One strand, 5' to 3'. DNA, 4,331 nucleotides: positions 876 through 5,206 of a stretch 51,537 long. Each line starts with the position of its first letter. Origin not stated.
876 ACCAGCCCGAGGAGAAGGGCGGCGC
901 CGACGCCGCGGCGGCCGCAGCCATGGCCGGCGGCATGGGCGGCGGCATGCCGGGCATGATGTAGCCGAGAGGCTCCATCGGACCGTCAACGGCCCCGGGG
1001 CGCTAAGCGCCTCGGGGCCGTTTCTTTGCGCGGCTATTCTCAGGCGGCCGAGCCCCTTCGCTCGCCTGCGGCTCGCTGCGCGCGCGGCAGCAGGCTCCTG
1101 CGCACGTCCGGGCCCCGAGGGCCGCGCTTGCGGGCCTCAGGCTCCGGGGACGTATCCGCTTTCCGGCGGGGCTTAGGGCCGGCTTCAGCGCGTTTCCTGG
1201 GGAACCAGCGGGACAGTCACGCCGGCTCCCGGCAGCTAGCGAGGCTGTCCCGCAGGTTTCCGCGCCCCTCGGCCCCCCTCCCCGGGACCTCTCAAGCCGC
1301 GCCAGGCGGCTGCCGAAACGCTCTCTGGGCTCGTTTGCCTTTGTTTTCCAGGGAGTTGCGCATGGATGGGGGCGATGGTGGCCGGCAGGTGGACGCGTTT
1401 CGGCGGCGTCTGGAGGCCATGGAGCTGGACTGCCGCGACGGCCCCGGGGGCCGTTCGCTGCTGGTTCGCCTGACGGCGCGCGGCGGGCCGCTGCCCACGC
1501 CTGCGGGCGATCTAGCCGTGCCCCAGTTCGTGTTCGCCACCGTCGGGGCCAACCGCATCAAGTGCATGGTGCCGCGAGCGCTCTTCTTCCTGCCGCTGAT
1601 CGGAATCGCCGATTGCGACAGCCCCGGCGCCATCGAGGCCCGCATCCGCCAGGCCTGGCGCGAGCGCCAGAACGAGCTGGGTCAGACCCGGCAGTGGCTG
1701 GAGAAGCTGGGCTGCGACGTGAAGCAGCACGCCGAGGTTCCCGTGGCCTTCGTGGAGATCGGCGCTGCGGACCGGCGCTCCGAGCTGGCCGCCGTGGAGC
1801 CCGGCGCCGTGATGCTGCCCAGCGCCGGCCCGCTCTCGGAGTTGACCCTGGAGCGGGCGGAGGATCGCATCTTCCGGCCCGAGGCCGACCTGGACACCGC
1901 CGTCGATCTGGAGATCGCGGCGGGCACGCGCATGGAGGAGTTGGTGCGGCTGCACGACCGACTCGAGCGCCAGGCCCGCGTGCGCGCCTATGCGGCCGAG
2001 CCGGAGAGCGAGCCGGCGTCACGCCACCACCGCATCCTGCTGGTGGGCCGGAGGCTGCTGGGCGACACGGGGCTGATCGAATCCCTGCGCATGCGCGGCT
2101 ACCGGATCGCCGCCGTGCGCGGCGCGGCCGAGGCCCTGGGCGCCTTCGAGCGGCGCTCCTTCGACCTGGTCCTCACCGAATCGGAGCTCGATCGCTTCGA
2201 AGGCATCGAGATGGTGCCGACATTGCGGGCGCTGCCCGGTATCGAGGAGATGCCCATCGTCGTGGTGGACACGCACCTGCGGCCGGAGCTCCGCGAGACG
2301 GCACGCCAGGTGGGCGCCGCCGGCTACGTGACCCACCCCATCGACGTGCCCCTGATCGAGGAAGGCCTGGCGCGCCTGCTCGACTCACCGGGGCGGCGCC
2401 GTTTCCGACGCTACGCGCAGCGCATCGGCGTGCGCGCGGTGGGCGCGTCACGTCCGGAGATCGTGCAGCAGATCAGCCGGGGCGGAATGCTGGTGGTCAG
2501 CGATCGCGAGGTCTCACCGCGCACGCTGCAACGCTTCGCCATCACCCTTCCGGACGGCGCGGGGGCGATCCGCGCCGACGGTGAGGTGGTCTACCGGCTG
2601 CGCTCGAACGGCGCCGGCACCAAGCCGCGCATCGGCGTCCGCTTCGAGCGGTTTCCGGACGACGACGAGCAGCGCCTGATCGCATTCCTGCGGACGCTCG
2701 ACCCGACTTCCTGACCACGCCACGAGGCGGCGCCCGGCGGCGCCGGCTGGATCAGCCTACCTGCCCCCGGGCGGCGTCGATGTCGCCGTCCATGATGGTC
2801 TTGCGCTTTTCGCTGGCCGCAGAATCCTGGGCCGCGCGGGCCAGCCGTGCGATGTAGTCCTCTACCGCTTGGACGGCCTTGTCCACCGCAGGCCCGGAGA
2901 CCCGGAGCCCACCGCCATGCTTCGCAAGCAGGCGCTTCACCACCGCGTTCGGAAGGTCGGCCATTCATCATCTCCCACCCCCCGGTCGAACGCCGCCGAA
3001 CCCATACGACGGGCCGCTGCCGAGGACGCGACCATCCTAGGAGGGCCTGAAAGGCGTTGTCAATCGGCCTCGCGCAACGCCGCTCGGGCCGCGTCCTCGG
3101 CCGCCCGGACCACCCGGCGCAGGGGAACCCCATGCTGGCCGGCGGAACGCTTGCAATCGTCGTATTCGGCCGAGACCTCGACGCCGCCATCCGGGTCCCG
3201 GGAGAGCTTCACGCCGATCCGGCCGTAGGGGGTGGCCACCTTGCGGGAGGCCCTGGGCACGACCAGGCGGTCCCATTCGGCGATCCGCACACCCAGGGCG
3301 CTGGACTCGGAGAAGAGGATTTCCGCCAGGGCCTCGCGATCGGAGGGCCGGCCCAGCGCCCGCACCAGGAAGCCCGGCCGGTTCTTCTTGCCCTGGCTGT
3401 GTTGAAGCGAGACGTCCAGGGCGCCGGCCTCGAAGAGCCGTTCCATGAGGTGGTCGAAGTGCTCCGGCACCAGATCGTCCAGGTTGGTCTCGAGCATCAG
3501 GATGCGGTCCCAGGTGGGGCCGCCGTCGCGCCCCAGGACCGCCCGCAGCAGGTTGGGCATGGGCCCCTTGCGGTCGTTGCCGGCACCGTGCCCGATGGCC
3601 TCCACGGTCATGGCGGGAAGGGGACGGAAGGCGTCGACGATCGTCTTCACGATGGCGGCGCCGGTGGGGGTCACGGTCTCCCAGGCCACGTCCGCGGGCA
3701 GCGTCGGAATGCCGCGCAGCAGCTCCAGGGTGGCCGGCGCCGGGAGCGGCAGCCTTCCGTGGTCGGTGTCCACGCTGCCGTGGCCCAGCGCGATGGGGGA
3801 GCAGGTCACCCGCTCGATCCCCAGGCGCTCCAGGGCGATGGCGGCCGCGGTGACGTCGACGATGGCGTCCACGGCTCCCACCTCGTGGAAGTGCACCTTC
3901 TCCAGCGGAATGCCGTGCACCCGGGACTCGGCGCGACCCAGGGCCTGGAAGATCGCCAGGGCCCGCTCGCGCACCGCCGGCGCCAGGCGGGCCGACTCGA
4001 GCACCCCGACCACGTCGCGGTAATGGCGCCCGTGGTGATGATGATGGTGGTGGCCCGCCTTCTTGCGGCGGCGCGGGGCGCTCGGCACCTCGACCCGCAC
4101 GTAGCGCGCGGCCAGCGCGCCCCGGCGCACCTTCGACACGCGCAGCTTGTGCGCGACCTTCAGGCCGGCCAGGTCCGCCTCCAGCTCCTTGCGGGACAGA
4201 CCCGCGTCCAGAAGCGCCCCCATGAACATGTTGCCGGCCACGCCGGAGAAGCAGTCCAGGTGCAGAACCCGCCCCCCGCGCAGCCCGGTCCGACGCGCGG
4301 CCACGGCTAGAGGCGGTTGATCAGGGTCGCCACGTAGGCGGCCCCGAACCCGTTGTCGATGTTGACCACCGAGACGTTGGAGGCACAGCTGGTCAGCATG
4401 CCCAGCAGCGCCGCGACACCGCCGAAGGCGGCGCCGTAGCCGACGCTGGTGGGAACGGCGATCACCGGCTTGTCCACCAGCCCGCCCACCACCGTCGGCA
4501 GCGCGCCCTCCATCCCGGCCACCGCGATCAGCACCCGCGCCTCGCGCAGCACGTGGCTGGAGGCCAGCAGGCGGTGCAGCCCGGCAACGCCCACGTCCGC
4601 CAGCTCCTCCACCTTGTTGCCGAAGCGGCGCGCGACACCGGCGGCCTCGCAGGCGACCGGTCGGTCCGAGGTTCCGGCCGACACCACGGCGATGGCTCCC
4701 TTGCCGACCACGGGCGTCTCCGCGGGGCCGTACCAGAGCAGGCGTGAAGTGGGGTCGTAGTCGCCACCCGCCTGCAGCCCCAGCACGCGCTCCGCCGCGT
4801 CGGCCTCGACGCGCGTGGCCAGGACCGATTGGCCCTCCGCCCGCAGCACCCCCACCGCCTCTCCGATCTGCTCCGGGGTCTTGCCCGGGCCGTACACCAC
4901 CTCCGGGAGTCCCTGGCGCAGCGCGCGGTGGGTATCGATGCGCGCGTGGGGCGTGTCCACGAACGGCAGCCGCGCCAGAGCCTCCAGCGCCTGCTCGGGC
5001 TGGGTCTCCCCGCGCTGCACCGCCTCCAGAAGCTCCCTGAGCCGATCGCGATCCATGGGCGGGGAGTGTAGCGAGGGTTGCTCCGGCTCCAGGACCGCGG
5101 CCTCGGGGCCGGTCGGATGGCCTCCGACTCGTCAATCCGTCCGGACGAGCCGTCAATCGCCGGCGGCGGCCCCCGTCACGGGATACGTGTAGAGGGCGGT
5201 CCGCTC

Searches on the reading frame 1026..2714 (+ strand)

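Call 42: search_protein_families(library=pfam, proteins=[window:1026-2714:+], max_evalue=0.00001)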
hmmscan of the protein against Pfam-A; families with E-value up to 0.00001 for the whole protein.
window:1026-2714:+ (562 aa): 2 families
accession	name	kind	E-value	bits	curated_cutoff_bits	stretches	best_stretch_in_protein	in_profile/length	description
PF00072.30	Response_reg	-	2.4e-11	44.2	30.2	1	350-444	14-106/111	Response regulator receiver domain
PF07238.19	PilZ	-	7.1e-09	36.4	22.5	1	457-555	2-100/102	PilZ domain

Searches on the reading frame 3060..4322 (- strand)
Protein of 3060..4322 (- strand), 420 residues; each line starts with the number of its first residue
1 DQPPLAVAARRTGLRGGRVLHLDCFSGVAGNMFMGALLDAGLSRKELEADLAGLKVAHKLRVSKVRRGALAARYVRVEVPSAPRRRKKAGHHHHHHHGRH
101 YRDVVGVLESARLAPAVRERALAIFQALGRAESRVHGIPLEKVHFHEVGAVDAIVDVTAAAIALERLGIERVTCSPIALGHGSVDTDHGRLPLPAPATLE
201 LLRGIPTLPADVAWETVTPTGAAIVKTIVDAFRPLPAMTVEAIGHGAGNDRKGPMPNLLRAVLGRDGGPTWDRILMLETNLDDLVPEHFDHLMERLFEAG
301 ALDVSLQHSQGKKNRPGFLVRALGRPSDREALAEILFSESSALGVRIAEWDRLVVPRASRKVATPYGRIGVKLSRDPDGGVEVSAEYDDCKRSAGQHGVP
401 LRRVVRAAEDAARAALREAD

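Call 42: search_protein_families(library=pfam, proteins=[window:3060-4322:-], max_evalue=0.00001)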
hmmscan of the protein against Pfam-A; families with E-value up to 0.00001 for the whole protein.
window:3060-4322:- (420 aa): 1 family
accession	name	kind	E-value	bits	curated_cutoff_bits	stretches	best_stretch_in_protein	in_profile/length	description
PF01969.22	Ni_insertion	-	1.1e-132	443.2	22.1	1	20-404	1-374/375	Nickel insertion protein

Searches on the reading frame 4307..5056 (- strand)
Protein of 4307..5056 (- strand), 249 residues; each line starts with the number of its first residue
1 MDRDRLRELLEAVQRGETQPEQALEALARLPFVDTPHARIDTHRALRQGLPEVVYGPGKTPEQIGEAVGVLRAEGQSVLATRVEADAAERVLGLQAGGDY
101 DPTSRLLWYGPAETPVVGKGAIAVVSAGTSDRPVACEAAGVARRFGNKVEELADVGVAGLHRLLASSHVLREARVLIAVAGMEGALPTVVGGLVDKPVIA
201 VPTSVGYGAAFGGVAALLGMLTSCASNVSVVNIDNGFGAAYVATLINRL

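Call 42: search_protein_families(library=pfam, proteins=[window:4307-5056:-], max_evalue=0.00001)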
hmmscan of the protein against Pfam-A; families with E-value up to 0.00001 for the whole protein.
window:4307-5056:- (249 aa): 1 family
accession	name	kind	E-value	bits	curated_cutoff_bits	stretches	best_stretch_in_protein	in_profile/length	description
PF00731.26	AIRC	-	1.2e-12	48.1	30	1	122-246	2-126/148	AIR carboxylase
